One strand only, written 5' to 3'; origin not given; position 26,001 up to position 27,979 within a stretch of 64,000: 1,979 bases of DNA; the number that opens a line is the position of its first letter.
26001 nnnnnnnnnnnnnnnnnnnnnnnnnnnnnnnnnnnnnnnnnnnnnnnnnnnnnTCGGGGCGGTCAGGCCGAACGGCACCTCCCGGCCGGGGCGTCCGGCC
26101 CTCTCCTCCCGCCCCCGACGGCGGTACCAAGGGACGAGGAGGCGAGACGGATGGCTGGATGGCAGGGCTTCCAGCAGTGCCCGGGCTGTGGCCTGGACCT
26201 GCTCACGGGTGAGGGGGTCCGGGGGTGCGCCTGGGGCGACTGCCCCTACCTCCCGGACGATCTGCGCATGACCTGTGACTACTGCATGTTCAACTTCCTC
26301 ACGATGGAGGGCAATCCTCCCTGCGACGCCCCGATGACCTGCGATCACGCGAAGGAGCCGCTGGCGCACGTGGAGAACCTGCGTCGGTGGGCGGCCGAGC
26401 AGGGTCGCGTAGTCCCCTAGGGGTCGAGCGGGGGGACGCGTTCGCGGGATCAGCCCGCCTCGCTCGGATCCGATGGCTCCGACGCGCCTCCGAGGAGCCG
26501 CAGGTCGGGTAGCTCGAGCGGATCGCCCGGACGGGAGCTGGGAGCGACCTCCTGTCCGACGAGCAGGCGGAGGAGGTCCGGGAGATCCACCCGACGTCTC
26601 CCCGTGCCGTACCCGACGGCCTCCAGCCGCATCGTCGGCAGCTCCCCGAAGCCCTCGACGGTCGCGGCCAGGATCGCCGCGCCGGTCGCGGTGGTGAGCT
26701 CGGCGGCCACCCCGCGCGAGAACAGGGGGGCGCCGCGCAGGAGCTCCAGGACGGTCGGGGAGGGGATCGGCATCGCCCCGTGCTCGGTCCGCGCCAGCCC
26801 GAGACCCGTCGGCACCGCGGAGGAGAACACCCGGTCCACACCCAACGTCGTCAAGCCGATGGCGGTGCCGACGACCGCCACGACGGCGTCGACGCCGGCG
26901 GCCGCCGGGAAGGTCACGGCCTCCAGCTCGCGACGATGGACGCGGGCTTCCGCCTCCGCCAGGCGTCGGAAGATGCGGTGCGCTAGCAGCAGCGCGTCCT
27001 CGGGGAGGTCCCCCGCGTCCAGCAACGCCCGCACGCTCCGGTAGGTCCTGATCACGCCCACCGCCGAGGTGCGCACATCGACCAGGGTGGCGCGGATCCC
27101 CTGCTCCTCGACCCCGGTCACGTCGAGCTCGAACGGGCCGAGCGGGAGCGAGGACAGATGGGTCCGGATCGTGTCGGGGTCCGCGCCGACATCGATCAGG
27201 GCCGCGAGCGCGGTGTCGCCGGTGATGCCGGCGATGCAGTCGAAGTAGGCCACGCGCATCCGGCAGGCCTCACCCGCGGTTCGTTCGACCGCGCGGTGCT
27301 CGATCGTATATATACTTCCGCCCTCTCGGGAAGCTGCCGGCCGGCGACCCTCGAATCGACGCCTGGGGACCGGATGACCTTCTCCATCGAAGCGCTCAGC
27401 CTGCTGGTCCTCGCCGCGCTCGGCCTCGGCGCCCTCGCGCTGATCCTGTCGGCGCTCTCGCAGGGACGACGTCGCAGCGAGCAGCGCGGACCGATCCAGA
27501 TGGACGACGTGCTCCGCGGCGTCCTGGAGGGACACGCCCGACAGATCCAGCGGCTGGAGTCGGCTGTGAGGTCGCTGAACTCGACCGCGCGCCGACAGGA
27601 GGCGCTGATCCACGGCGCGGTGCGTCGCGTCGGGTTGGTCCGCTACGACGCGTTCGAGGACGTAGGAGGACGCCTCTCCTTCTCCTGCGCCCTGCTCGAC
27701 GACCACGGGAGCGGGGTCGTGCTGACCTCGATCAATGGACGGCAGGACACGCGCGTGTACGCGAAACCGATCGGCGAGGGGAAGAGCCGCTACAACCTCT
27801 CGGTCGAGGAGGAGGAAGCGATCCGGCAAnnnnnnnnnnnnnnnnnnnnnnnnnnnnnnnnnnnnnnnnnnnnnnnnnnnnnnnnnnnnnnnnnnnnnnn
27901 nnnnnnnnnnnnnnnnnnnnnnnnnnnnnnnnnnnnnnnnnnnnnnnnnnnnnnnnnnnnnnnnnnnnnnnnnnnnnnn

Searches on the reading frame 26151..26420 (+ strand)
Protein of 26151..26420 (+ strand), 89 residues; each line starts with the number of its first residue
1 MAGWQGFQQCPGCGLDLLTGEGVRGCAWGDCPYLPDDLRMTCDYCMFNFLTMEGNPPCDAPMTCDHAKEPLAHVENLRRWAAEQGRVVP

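Call 31: find_homologous_proteins(query=window:26151-26417:+, max_evalue=0.001)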
Query seq(89 aa) (89 aa): 99 proteins with E <= 0.001 among 99 candidates.
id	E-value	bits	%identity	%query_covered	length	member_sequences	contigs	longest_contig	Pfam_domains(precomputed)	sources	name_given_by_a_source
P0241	4.7e-49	183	82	99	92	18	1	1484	-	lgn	-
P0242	9.9e-43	162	72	100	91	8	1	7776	-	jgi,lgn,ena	-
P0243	2.9e-42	161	74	96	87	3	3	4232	-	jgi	jgi:hypothetical protein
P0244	2.0e-41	158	69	98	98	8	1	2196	-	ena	-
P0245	1.2e-40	156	66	100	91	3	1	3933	-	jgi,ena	-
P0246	2.9e-40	154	69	99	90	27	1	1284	-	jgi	jgi:hypothetical protein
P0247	3.8e-40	154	70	97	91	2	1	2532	-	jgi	jgi:hypothetical protein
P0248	4.8e-40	154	73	96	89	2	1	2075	-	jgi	jgi:hypothetical protein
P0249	5.4e-40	153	71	97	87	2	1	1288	-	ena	-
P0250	7.3e-40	153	69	91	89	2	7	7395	-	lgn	-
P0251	1.4e-39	152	71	96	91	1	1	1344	-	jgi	jgi:hypothetical protein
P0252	3.5e-39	151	66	99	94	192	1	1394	-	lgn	-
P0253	3.7e-39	151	69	99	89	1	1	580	-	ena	-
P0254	4.6e-39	151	69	91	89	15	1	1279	-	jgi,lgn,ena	-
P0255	9.1e-39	150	68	96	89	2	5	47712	-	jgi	jgi:hypothetical protein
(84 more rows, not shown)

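Call 41: search_protein_families(library=pfam, proteins=[window:26151-26420:+], max_evalue=0.01)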
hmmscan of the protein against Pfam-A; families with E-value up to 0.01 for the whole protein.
window:26151-26420:+ (89 aa): 0 families

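Call 57: predict_structure(alignment_id=A2)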
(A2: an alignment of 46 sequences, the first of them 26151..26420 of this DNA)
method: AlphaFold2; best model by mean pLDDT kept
length: 89 residues; sequences in the alignment: 46
mean_pLDDT: 80.1   pTM: 0.67
mean pLDDT of the five models: 80.1, 78.3, 72.9, 71.6, 63.9
residues with pLDDT >= 90: 8; 70-90: 68; 50-70: 13; < 50: 0
segments of 3 or more residues with pLDDT < 50: none
pLDDT, mean of each block of 10 residues (from residue 1): 66 76 69 80 87 87 90 88 77
secondary structure, 60 per line:
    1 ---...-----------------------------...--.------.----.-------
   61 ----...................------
elements in order: H65-83

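Call 61: search_protein_representatives(alignment_id=A2)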
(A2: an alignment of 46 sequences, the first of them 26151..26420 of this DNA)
Query: 46 sequences, 88 profile positions. Proteins with E-value up to 0.001 (for the whole library): 88; up to 1e-10: 65; up to 1e-30: 7. The best 88 are listed.
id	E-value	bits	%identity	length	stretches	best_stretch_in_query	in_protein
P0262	1.2e-44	165.9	-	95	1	1-86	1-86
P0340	2.6e-42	158.4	-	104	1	1-80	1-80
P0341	1.4e-39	149.7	-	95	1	1-85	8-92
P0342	9.5e-34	131.0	-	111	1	1-86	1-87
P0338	1.0e-32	127.7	-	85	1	1-84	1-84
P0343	1.9e-32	126.8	-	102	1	1-72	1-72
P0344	2.9e-31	123.0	-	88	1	1-71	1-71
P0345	1.2e-30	121.1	-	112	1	1-67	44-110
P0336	2.4e-29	116.9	-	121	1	1-62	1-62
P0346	9.3e-29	115.0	-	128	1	2-71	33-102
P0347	7.3e-28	112.1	-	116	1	1-67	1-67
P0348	1.9e-27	110.8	-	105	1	23-82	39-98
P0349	3.9e-27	109.8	-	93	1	6-83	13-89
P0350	4.3e-27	109.7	-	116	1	3-68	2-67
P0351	8.4e-27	108.7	-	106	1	14-83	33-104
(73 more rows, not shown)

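Call 69: list_cluster_members(proteins=[P0001, P0121, window:26151-26420:+])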
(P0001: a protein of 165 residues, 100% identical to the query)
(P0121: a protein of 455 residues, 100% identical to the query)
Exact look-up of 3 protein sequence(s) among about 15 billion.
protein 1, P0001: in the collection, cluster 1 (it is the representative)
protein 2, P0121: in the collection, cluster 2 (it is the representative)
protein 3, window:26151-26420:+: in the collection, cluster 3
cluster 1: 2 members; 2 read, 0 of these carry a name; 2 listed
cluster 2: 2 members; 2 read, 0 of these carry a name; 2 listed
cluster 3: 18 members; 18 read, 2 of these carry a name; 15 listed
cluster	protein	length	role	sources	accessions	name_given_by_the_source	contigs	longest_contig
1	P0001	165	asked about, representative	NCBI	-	-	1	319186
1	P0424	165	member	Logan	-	-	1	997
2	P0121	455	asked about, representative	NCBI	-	-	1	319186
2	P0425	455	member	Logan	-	-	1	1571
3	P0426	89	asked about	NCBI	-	-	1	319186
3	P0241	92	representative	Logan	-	-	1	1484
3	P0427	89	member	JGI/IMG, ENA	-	hypothetical protein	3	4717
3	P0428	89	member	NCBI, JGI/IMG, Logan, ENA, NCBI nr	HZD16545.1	MAG TPA: hypothetical protein VE669_00235 [Actinomycetota bacterium] | hypothetical protein | hypothetical protein [Actinomycetota bacterium]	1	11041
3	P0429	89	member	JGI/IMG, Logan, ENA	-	-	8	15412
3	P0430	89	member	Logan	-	-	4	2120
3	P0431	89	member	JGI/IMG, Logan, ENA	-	-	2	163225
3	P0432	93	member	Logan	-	-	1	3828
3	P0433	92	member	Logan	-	-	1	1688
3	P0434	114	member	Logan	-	-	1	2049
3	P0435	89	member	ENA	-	-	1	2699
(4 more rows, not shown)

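Call 80: search_protein_families(library=pfam, alignment_id=A2, max_evalue=1)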
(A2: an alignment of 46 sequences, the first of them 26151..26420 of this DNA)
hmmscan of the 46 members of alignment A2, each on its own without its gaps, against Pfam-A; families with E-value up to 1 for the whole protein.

A. member 1, window:26151-26420:+ (89 aa): 1 family
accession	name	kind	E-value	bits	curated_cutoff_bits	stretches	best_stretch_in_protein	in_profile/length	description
PF07878.17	RHH_5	-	0.22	11.7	26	1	75-86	14-25/43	CopG-like RHH_1 or ribbon-helix-helix domain, RHH_5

B. families by the number of members that match (of 46 scanned): 23 families
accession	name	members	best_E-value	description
PF18547.6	HalOD2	12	0.011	Halobacterial output domain 2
PF22289.1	DmmA-like_C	5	0.15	Dimethylamine monooxygenase subunit DmmA-like, C-terminal domain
PF07191.17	Zn_ribbon_6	5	0.16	Double zinc ribbon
PF13248.11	Zn_ribbon_3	4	0.024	zinc-ribbon domain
PF23146.2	Zf_IFT144_1st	3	0.041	IFT144, first zinc finger domain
PF14952.11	zf-tcix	2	0.016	Putative treble-clef, zinc-finger, Zn-binding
PF07533.21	BRK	2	0.031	BRK domain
PF25542.1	zf-CCCH_12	2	0.13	CCCH zinc finger domain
PF01355.22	HIPIP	2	0.23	High potential iron-sulfur protein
PF10571.15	UPF0547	1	0.0035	Uncharacterised protein family UPF0547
PF11682.14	Zn_ribbon_11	1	0.0074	Probable zinc-ribbon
PF23548.1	Zn_ribbon_FGT1_2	1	0.042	FORGETTER1 second zinc ribbon domain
PF25214.1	HVO_B0008_N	1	0.05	HVO_B0008 N-terminal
PF24042.1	DUF7351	1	0.051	Domain of unknown function (DUF7351)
PF01485.27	IBR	1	0.13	IBR domain, a half RING-finger domain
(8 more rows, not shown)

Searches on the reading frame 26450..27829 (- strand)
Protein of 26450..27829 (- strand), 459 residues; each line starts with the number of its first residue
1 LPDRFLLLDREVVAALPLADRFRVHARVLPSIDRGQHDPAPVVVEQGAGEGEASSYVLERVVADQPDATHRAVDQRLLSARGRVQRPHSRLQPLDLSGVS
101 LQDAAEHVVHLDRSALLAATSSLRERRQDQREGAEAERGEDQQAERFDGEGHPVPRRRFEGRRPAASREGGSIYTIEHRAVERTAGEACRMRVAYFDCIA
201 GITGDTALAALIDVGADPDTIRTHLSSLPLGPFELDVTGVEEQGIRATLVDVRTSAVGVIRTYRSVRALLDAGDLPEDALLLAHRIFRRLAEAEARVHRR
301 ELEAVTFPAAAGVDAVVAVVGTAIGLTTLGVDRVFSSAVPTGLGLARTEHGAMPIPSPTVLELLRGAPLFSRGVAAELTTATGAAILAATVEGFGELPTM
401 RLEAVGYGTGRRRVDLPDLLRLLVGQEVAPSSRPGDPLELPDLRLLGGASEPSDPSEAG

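Call 4: search_protein_families(library=pfam, proteins=[window:26450-27829:-], max_evalue=0.01)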
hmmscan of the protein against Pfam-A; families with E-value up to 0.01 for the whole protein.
window:26450-27829:- (459 aa): 1 family
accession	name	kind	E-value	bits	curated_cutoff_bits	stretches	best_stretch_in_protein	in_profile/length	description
PF01969.22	Ni_insertion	-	2.8e-68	231.2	22.1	1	194-427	1-237/375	Nickel insertion protein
